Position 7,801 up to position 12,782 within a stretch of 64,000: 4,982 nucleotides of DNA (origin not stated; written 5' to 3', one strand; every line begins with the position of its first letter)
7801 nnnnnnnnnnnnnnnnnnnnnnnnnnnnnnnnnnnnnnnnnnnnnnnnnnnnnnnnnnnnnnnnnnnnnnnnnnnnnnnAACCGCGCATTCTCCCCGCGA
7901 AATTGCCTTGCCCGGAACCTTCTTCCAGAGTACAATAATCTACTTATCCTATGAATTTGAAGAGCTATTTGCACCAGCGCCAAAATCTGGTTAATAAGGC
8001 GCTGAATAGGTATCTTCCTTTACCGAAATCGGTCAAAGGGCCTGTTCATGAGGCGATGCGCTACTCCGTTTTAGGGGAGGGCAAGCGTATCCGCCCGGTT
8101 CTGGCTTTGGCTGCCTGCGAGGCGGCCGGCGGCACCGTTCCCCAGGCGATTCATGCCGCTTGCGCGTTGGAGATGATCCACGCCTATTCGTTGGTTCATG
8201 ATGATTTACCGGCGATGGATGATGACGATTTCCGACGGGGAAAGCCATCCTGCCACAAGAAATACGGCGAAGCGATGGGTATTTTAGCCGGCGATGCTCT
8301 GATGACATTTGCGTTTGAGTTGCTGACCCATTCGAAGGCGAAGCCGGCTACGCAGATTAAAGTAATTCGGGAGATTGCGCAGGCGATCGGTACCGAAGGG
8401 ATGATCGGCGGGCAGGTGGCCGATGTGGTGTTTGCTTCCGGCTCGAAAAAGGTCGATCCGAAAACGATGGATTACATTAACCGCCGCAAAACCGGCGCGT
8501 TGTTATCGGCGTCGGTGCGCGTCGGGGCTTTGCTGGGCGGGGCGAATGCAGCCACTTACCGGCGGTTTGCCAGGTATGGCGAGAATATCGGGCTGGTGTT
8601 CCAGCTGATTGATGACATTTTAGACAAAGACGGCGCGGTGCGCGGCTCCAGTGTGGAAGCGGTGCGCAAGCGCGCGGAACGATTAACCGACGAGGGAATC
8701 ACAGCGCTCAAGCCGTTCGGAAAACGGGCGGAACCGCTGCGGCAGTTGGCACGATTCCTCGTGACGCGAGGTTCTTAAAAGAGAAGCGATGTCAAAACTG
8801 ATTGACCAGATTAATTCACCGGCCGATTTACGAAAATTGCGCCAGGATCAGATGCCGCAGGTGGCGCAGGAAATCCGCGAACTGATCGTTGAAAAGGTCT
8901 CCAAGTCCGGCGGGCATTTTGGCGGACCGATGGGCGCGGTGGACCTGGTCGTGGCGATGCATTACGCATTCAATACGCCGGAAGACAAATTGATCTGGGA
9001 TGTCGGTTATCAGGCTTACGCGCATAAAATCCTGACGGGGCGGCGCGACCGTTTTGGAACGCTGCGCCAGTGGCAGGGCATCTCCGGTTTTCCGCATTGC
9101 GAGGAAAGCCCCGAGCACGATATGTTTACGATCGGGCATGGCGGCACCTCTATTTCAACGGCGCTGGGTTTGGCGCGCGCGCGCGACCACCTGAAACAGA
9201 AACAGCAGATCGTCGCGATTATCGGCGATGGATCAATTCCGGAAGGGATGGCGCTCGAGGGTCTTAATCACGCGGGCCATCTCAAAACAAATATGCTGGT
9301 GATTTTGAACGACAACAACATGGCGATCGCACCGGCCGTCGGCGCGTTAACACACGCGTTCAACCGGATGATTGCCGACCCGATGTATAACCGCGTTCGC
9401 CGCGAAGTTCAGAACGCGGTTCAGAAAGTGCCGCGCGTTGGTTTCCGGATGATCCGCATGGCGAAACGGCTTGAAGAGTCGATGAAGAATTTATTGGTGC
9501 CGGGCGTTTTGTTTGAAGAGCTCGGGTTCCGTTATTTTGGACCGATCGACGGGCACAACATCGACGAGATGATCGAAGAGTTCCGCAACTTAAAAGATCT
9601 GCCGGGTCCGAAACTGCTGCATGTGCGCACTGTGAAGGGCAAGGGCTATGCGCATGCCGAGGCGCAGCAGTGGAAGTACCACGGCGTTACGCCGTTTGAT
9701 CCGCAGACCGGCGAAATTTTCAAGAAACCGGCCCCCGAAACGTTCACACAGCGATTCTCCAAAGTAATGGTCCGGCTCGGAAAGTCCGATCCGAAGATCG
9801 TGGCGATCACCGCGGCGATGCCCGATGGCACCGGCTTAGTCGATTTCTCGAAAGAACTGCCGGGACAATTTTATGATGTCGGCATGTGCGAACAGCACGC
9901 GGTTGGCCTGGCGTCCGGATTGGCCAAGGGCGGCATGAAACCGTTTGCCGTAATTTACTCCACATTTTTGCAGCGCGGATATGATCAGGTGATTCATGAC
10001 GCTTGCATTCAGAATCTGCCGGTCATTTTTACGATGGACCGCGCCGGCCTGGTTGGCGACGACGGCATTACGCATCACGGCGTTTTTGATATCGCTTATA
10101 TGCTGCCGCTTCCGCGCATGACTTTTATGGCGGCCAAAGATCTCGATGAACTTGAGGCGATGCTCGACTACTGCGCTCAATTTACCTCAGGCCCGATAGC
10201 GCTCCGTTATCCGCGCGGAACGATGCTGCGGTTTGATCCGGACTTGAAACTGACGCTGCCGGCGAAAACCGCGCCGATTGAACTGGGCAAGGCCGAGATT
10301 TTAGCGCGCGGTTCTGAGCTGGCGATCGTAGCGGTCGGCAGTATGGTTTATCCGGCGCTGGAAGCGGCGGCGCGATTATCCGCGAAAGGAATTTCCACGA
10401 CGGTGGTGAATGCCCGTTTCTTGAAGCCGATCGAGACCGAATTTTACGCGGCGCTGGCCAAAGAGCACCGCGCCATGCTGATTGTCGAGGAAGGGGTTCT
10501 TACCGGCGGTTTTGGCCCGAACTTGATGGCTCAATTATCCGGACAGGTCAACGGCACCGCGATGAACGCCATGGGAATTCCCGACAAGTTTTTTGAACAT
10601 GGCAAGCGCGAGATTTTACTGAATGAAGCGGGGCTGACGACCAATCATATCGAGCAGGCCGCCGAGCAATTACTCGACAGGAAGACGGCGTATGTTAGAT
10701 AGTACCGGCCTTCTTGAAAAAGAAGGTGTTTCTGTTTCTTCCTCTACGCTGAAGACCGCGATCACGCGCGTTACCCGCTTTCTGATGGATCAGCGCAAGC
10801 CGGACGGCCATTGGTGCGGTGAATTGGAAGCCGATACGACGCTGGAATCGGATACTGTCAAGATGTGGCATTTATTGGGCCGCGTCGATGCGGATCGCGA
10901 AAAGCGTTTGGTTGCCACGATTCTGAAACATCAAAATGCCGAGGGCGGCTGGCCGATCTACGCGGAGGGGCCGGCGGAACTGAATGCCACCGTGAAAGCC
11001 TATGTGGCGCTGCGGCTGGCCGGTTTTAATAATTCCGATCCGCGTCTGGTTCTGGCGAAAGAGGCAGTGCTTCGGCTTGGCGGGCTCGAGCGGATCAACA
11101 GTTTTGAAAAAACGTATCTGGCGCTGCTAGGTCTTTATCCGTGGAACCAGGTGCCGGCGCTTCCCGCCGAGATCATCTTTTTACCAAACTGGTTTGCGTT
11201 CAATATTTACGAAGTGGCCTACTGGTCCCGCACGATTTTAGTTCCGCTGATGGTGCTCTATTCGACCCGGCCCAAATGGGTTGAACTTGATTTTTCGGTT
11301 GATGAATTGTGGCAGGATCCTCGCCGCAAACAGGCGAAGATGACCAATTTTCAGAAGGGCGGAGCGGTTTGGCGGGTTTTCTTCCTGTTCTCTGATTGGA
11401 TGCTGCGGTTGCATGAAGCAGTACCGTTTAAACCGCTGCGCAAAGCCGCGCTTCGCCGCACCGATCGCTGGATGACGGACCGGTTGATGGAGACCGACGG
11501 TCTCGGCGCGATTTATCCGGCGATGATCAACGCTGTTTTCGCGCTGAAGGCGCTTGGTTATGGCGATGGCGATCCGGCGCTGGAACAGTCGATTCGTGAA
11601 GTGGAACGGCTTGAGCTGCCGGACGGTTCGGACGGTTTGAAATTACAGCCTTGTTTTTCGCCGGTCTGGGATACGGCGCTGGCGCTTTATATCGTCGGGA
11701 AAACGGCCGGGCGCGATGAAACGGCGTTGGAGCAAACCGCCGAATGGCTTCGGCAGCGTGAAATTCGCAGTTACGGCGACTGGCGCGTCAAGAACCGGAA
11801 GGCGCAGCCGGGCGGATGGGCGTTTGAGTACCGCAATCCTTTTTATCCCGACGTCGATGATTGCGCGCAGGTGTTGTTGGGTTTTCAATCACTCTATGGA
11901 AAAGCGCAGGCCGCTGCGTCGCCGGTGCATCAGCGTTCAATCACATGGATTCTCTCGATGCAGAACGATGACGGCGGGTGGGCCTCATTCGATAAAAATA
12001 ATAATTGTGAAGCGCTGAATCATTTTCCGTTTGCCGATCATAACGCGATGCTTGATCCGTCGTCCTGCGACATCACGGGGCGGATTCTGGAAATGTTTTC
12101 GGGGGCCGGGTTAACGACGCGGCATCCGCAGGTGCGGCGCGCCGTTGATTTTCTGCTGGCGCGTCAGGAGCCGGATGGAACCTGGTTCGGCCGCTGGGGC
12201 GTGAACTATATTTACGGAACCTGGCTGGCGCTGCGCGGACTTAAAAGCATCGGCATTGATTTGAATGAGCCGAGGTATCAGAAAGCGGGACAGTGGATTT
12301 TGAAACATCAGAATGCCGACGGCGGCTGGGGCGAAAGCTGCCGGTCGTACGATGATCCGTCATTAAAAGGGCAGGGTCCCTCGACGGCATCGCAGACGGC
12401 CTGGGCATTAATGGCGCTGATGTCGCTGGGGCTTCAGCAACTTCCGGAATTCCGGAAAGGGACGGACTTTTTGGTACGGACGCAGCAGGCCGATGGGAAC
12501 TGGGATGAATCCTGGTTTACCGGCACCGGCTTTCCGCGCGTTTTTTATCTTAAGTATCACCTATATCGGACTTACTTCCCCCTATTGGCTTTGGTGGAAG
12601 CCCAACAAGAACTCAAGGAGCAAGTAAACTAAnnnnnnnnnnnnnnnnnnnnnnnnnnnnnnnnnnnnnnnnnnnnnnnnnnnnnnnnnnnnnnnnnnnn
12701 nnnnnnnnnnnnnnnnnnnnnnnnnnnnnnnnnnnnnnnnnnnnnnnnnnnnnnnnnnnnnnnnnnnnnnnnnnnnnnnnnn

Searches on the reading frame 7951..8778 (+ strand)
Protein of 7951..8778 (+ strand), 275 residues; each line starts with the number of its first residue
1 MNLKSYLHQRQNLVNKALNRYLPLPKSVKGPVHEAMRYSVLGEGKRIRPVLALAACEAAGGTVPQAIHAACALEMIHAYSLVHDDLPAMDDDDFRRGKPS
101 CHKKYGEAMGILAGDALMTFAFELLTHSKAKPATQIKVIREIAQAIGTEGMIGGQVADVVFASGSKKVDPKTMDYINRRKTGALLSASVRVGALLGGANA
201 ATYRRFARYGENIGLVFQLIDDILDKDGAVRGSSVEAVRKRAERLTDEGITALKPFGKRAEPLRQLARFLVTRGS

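Call 4: search_protein_families(library=pfam, proteins=[window:7951-8778:+])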
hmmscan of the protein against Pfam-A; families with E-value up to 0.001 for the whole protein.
window:7951-8778:+ (275 aa): 1 family
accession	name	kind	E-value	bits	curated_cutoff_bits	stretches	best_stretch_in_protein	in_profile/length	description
PF00348.22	polyprenyl_synt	-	4.3e-47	160.9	27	1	32-226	4-191/251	Polyprenyl synthetase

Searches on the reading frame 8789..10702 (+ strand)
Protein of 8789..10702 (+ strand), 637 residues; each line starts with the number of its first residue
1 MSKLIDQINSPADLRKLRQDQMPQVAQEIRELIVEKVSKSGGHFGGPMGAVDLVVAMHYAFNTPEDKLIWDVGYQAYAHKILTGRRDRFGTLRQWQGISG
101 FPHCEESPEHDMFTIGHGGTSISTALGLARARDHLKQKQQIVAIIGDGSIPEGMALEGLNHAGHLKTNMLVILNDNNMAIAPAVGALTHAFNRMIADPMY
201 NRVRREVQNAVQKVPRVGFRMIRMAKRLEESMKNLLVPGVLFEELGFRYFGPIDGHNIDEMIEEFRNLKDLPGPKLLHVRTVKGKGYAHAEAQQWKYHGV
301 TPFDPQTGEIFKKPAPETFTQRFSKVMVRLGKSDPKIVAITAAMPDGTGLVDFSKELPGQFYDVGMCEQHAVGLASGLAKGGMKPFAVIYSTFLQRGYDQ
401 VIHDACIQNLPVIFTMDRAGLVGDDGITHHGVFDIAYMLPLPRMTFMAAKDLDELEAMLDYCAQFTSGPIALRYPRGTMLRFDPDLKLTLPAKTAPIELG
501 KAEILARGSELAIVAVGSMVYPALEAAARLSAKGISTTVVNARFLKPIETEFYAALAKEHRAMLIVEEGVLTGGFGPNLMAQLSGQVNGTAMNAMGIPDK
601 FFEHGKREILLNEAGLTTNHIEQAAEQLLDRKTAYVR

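Call 4: search_protein_families(library=pfam, proteins=[window:8789-10702:+])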
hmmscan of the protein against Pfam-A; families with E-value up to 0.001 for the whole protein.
window:8789-10702:+ (637 aa): 6 families
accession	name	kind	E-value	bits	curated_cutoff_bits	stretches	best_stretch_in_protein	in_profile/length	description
PF13292.11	DXP_synthase_N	-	9.9e-112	373.1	21.2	1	5-281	1-274/274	1-deoxy-D-xylulose-5-phosphate synthase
PF02779.29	Transket_pyr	-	3.3e-34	118.5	27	1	320-477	6-170/174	Transketolase, pyrimidine binding domain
PF02780.25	Transketolase_C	-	1.4e-29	103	25.9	1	500-621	1-124/124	Transketolase, C-terminal domain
PF00456.26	Transketolase_N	-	4.1e-10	39.6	22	1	24-178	4-184/334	Transketolase, thiamine diphosphate binding domain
PF02775.26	TPP_enzyme_C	-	1.2e-05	25.6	21.9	1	114-178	26-84/151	Thiamine pyrophosphate enzyme, C-terminal TPP binding domain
PF00676.26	E1_dh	-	0.00021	20.8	22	1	113-181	96-166/300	Dehydrogenase E1 component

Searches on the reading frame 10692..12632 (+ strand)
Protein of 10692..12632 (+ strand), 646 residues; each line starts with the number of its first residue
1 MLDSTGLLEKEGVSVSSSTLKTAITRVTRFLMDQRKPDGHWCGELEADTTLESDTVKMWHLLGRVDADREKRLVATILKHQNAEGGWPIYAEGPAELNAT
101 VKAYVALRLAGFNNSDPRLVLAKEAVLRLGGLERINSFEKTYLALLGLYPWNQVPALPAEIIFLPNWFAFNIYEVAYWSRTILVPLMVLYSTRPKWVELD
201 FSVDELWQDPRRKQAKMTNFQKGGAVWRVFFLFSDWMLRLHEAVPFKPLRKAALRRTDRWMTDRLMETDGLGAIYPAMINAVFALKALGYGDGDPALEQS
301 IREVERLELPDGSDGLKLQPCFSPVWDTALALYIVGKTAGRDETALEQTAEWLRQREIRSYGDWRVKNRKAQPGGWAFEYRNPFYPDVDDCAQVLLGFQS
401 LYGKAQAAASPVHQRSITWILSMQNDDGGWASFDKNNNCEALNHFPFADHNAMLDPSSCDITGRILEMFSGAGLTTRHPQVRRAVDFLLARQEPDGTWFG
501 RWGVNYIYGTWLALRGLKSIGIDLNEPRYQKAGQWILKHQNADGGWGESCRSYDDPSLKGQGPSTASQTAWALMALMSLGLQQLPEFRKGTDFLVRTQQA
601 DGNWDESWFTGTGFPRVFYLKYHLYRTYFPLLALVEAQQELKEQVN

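Call 4: search_protein_families(library=pfam, proteins=[window:10692-12632:+])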
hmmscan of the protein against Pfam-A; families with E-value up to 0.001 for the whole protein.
window:10692-12632:+ (646 aa): 4 families
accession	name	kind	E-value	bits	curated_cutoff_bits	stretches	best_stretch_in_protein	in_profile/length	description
PF13243.12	SQHop_cyclase_C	-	8.9e-138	459.1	26.1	1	323-638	2-318/319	Squalene-hopene cyclase C-terminal domain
PF13249.12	SQHop_cyclase_N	-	1.8e-105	352.7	26.2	2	24-308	1-286/291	Squalene-hopene cyclase N-terminal domain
PF00432.27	Prenyltrans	-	4.3e-09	36.7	26.5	0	513-608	35-122/304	Prenyltransferase alpha-alpha toroid domain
PF07678.20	TED_complement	-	2.8e-06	27.1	22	0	495-579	79-165/312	A-macroglobulin TED domain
